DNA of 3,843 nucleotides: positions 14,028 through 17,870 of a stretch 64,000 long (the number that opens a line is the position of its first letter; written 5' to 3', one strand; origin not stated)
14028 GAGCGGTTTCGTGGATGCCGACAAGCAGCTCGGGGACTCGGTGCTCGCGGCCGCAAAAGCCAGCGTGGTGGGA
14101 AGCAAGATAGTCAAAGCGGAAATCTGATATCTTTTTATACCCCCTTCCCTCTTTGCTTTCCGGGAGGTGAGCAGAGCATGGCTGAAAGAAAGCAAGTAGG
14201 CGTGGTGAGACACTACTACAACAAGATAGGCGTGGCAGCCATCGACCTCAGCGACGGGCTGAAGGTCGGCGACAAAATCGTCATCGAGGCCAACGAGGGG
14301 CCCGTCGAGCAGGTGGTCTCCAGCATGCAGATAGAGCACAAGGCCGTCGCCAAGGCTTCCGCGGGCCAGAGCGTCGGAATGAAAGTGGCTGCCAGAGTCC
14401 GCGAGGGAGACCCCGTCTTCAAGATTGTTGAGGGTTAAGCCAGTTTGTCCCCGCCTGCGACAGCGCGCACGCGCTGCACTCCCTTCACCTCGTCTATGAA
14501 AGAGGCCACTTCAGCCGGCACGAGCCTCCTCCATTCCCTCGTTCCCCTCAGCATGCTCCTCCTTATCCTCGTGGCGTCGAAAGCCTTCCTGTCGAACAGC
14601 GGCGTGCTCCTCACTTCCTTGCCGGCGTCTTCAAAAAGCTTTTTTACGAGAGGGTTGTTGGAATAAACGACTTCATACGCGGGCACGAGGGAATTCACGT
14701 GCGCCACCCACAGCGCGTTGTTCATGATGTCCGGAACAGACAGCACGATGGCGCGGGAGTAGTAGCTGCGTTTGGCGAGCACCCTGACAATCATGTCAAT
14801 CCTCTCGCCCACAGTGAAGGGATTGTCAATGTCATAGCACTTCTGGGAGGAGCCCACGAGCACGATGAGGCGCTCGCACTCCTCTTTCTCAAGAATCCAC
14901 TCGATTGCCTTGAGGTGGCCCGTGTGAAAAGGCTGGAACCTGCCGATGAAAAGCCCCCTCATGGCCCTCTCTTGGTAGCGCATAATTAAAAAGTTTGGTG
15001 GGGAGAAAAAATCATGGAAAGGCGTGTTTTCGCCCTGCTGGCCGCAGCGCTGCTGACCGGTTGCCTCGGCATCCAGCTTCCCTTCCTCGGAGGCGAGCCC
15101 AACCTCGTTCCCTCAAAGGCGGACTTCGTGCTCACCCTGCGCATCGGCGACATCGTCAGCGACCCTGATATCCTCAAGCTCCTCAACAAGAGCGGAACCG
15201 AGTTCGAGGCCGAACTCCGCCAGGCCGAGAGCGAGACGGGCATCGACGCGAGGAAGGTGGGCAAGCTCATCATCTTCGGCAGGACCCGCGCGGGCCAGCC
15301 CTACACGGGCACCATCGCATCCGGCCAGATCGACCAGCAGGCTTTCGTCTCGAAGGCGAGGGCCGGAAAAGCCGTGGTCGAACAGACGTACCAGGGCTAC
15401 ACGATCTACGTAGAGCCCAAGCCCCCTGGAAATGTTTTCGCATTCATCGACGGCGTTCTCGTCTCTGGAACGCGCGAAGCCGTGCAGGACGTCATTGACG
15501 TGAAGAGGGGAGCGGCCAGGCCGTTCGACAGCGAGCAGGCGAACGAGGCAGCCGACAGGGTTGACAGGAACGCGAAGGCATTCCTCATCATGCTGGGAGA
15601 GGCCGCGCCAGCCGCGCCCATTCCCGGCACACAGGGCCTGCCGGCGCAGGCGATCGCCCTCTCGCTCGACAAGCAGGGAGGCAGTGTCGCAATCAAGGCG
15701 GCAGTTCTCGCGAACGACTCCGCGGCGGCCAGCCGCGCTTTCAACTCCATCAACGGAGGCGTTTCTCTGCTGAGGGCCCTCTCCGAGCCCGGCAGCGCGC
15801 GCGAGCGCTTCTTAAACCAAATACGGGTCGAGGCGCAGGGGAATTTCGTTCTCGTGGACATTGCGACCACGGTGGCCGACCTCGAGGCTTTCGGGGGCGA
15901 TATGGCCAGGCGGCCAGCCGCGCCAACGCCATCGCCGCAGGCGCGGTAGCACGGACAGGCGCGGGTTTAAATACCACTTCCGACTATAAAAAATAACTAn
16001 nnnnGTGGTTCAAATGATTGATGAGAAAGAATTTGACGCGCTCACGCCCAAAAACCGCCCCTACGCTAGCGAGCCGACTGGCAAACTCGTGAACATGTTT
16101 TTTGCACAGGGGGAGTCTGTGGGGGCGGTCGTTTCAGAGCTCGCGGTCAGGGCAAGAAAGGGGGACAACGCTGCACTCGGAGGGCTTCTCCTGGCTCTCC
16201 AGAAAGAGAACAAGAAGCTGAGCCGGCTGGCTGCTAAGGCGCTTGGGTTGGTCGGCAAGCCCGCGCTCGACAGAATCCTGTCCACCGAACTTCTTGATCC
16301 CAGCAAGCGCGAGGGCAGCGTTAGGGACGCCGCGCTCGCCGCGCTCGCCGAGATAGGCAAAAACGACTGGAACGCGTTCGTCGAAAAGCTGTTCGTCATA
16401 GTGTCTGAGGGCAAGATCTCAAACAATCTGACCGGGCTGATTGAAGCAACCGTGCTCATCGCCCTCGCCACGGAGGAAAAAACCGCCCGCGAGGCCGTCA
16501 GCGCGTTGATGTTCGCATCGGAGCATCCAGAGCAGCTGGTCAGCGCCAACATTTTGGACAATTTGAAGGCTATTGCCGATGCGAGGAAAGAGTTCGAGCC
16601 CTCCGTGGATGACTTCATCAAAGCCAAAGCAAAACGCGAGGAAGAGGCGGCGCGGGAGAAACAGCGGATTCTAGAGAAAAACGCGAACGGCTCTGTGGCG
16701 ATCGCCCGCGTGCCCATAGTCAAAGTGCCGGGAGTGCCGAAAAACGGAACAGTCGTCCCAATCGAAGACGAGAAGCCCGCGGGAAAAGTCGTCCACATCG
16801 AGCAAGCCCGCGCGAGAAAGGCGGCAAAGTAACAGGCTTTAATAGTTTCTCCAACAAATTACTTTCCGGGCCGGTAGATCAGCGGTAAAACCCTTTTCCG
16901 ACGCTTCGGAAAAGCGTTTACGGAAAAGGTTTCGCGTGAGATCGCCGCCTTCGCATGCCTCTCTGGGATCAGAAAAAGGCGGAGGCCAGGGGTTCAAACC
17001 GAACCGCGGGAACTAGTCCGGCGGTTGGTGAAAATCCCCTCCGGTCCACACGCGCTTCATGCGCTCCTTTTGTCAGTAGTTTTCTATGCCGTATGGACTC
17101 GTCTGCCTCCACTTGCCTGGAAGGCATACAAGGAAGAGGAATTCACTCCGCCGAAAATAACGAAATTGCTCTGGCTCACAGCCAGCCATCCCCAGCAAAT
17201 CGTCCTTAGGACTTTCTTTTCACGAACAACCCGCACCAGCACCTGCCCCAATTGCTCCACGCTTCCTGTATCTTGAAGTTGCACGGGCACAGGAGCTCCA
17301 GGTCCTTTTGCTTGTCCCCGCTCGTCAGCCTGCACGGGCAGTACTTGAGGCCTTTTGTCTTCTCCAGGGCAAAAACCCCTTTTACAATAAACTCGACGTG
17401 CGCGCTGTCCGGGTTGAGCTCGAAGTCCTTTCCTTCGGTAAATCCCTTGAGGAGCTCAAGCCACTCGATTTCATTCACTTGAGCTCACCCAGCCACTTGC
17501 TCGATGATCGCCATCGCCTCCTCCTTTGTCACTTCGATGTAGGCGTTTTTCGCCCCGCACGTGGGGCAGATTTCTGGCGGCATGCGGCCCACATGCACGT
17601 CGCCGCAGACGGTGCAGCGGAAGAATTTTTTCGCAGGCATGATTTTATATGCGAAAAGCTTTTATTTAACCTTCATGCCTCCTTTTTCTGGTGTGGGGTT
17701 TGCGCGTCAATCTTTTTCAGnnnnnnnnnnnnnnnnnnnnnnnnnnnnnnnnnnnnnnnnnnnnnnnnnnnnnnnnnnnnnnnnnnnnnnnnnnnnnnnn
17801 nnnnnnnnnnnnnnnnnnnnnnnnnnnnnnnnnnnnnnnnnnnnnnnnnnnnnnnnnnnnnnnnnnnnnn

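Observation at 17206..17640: Split rubredoxin plus FTR-like gene pair separated by an in-frame TGA with a 2-codon spacer: possible recoded or split ferredoxin-dependent disulfide reductase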

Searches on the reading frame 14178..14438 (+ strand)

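Call 26: search_protein_families(library=pfam, proteins=[window:14178-14438:+], max_evalue=0.001)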
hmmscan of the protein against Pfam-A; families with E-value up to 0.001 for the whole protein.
window:14178-14438:+ (86 aa): 1 family
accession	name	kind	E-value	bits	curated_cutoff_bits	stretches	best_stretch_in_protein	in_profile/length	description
PF03144.31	GTP_EFTU_D2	-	0.00015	22.5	30.3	1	28-72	13-60/73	Elongation factor Tu domain 2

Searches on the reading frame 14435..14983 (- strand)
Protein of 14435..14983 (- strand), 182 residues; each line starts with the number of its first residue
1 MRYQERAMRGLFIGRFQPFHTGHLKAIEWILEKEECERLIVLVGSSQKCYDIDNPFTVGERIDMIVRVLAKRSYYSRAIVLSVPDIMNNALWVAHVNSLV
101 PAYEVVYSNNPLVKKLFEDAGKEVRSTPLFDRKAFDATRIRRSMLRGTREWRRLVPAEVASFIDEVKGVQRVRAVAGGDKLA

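Call 26: search_protein_families(library=pfam, proteins=[window:14435-14983:-], max_evalue=0.001)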
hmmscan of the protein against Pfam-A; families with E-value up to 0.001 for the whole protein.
window:14435-14983:- (182 aa): 1 family
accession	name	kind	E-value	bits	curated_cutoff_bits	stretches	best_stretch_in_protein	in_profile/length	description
PF01467.32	CTP_transf_like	-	2.9e-13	50.6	21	1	11-142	1-132/133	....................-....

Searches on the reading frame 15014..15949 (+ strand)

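Call 26: search_protein_families(library=pfam, proteins=[window:15014-15949:+], max_evalue=0.001)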
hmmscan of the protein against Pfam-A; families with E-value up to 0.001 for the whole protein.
window:15014-15949:+ (311 aa): 1 family
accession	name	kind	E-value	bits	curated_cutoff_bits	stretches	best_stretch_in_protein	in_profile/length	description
PF11832.13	DUF3352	-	3.8e-06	26.2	26.8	1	112-222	145-271/536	Protein of unknown function (DUF3352)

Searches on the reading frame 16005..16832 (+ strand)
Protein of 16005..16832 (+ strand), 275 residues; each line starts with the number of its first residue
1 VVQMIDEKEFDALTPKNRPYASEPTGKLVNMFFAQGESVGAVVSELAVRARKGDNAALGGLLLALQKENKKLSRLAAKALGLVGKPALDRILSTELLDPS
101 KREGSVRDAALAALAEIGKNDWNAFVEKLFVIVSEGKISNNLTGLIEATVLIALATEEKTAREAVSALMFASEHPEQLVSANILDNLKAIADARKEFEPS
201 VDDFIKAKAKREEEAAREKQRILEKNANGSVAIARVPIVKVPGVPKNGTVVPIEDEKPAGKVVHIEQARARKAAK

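Call 26: search_protein_families(library=pfam, proteins=[window:16005-16832:+], max_evalue=0.001)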
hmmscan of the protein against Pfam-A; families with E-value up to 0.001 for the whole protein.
window:16005-16832:+ (275 aa): 1 family
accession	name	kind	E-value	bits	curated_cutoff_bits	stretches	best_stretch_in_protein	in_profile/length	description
PF13646.12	HEAT_2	-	0.0007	20.3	27.7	0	61-121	4-62/88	HEAT repeats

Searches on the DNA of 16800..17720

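Call 44: search_rna_families(source=window, start=16800, end=17720, threshold=evalue, max_evalue=1)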
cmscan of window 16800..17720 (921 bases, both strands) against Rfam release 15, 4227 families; matches with E-value up to 1: 0.
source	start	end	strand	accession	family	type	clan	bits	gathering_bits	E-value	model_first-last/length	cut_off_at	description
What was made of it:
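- On Programmed stop-codon readthrough or selenocysteine recoding: No Rfam match (call 44).
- There were no Rfam hits in the region (call 44).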
